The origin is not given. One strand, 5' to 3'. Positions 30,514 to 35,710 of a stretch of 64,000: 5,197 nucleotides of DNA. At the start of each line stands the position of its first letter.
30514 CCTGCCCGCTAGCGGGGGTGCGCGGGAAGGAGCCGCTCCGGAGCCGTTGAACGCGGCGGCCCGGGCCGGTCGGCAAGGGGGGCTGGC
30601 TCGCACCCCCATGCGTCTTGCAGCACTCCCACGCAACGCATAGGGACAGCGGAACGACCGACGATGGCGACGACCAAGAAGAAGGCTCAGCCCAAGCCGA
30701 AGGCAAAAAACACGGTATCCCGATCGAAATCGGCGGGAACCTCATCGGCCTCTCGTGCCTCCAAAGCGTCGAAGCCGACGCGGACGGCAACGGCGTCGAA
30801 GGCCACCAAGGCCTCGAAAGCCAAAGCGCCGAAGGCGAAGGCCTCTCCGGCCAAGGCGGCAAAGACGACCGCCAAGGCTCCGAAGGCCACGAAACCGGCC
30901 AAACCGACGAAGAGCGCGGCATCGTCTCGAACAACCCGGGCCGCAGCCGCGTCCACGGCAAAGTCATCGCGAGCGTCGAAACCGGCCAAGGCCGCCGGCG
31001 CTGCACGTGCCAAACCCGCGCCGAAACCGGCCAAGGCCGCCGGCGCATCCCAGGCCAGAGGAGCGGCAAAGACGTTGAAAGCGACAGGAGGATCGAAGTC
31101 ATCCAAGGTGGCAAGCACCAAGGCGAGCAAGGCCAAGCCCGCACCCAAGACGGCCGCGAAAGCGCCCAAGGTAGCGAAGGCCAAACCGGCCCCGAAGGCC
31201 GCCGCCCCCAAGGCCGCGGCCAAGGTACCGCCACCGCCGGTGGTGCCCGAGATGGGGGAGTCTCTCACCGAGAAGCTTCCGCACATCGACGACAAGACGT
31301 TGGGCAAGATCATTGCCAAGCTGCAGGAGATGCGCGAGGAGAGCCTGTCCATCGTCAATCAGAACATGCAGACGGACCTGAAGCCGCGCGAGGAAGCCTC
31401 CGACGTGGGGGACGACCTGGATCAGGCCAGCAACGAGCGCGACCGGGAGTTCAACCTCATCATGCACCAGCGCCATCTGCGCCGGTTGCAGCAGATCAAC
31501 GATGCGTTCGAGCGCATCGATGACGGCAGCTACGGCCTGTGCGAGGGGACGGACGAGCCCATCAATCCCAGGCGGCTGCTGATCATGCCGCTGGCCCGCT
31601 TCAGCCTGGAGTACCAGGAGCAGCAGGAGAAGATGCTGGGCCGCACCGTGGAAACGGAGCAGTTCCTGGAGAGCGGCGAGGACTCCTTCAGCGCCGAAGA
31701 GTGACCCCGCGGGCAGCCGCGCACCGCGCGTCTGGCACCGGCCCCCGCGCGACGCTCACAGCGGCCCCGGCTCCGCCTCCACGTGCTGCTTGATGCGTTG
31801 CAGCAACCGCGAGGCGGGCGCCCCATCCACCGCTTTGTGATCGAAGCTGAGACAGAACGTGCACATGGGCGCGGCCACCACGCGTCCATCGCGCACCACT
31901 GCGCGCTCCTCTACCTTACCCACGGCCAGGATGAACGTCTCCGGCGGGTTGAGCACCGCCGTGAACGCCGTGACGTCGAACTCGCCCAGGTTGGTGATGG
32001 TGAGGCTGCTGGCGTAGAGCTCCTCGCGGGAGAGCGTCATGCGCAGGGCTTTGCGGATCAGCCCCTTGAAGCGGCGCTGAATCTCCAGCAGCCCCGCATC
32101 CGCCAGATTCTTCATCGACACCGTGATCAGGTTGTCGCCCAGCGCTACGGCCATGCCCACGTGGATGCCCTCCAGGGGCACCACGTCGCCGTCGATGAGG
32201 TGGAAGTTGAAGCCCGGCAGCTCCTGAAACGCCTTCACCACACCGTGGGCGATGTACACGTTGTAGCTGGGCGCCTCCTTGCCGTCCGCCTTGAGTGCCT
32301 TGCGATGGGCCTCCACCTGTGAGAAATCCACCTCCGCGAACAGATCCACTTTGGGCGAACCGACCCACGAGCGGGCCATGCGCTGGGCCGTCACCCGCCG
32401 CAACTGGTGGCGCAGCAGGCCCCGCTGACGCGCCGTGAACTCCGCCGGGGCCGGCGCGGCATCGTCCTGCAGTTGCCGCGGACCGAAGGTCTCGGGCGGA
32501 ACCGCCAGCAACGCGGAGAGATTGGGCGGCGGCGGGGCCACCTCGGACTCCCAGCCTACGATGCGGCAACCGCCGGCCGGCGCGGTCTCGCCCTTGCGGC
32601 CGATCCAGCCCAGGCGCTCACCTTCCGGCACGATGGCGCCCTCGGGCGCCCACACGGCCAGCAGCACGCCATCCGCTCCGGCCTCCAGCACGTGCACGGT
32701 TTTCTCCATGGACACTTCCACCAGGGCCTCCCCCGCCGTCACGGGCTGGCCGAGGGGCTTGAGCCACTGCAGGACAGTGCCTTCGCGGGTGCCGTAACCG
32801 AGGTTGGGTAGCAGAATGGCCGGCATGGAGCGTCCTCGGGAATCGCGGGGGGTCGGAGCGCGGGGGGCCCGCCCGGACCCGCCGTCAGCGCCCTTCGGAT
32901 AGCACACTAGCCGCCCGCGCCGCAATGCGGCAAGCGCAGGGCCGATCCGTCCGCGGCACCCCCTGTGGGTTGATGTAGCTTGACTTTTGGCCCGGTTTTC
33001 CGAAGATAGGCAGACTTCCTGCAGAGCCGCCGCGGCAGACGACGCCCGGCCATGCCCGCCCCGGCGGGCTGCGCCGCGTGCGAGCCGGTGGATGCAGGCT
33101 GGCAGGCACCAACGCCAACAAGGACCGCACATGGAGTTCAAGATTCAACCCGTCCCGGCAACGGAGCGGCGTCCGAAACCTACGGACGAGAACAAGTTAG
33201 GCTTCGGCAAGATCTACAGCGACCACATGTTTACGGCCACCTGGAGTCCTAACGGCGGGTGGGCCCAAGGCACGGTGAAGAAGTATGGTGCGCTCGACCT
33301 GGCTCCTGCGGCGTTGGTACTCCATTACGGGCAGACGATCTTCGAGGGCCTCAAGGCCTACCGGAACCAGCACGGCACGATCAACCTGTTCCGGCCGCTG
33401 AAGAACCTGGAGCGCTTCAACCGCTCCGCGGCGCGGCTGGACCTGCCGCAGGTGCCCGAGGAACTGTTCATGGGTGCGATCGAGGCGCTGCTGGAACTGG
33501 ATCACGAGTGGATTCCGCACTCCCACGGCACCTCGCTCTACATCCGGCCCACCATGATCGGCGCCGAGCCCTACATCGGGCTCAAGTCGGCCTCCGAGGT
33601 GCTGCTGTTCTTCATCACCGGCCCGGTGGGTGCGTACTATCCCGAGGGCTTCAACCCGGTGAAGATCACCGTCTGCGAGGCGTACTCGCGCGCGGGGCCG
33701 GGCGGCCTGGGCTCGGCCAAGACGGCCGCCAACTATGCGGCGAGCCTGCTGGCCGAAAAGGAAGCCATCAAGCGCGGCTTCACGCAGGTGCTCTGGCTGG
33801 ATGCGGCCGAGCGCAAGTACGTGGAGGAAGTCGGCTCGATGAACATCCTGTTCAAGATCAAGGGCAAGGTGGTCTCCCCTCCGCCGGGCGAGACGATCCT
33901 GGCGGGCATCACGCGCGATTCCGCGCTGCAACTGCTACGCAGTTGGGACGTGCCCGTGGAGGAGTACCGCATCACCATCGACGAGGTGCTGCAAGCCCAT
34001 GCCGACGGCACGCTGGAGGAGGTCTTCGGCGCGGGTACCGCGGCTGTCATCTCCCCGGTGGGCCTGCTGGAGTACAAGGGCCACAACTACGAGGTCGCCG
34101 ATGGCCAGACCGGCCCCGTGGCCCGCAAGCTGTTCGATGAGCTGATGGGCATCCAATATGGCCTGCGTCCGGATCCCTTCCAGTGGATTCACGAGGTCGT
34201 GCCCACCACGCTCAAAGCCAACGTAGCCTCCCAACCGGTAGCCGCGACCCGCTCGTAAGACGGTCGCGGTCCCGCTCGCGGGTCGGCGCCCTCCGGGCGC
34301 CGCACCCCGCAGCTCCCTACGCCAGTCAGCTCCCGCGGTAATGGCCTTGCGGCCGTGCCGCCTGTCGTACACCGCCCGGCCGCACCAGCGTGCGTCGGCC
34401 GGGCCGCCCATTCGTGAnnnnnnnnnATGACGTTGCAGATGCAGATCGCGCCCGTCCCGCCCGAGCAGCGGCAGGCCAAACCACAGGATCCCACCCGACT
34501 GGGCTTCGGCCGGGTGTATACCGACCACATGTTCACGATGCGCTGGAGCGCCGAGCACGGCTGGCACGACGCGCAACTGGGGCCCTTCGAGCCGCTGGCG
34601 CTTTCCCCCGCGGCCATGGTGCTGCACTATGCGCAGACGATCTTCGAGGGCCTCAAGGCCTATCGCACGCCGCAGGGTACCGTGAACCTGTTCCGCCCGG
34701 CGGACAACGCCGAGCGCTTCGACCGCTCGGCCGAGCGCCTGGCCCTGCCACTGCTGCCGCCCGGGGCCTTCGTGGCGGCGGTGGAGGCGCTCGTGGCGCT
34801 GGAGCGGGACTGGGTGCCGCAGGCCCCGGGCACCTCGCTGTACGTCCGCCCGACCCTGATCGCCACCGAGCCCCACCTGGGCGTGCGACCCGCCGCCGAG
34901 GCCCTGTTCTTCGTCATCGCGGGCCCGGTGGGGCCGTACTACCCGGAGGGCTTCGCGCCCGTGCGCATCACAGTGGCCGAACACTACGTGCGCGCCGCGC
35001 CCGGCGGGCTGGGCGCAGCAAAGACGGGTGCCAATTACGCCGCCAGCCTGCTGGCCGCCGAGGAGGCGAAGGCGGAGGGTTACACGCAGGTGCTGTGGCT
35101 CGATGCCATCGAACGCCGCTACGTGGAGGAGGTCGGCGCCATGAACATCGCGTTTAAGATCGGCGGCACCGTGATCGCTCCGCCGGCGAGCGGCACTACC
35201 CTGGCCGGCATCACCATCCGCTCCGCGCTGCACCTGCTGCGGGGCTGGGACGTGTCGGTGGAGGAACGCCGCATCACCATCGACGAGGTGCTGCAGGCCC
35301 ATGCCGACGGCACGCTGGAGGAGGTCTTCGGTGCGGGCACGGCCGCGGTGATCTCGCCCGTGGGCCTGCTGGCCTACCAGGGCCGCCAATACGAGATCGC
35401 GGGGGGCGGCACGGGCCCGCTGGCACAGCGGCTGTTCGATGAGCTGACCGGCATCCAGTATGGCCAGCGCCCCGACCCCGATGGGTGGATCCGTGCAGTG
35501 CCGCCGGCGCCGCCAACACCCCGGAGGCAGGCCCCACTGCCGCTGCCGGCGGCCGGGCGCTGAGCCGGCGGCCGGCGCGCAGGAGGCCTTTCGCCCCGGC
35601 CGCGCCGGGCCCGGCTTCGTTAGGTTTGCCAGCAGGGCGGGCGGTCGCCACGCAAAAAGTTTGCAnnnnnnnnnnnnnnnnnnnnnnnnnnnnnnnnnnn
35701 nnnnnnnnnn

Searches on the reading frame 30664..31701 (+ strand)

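Call 20: search_protein_families(library=pfam, proteins=[window:30664-31701:+], max_evalue=0.001)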
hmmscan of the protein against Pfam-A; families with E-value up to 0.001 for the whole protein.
window:30664-31701:+ (346 aa): 2 families
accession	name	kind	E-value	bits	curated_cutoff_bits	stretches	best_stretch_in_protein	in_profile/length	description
PF21157.2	DksA_N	-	2e-05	25.2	27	1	220-285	9-71/71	DnaK suppressor protein DksA, N-terminal domain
PF01258.23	zf-dskA_traR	-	3e-05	24.4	24.9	1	288-316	1-29/36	Prokaryotic dksA/traR C4-type zinc finger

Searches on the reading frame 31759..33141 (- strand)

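Call 20: search_protein_families(library=pfam, proteins=[window:31759-33141:-], max_evalue=0.001)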
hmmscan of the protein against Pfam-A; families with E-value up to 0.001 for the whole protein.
window:31759-33141:- (461 aa): 2 families
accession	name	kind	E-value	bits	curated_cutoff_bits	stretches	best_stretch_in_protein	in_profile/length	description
PF00198.28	2-oxoacid_dh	-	1.4e-50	172.4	23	1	246-455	11-225/232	2-oxoacid dehydrogenases acyltransferase (catalytic domain)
PF00364.28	Biotin_lipoyl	-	1.4e-10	41.3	22.1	1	109-177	3-70/73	Biotin-requiring enzyme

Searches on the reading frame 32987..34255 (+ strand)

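Call 20: search_protein_families(library=pfam, proteins=[window:32987-34255:+], max_evalue=0.001)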
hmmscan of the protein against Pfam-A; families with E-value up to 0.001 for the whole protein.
window:32987-34255:+ (423 aa): 1 family
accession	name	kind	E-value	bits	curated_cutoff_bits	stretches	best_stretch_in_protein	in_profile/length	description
PF01063.24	Aminotran_4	-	3.5e-30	106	28.5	1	118-358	2-220/223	Amino-transferase class IV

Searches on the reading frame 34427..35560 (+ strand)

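Call 50: search_protein_families(library=pfam, proteins=[window:34427-35560:+], max_evalue=0.00001)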
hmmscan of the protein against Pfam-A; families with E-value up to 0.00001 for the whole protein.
window:34427-35560:+ (378 aa): 1 family
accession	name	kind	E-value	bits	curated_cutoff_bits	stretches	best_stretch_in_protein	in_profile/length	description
PF01063.24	Aminotran_4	-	2.3e-27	96.7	28.5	1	72-312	2-220/223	Amino-transferase class IV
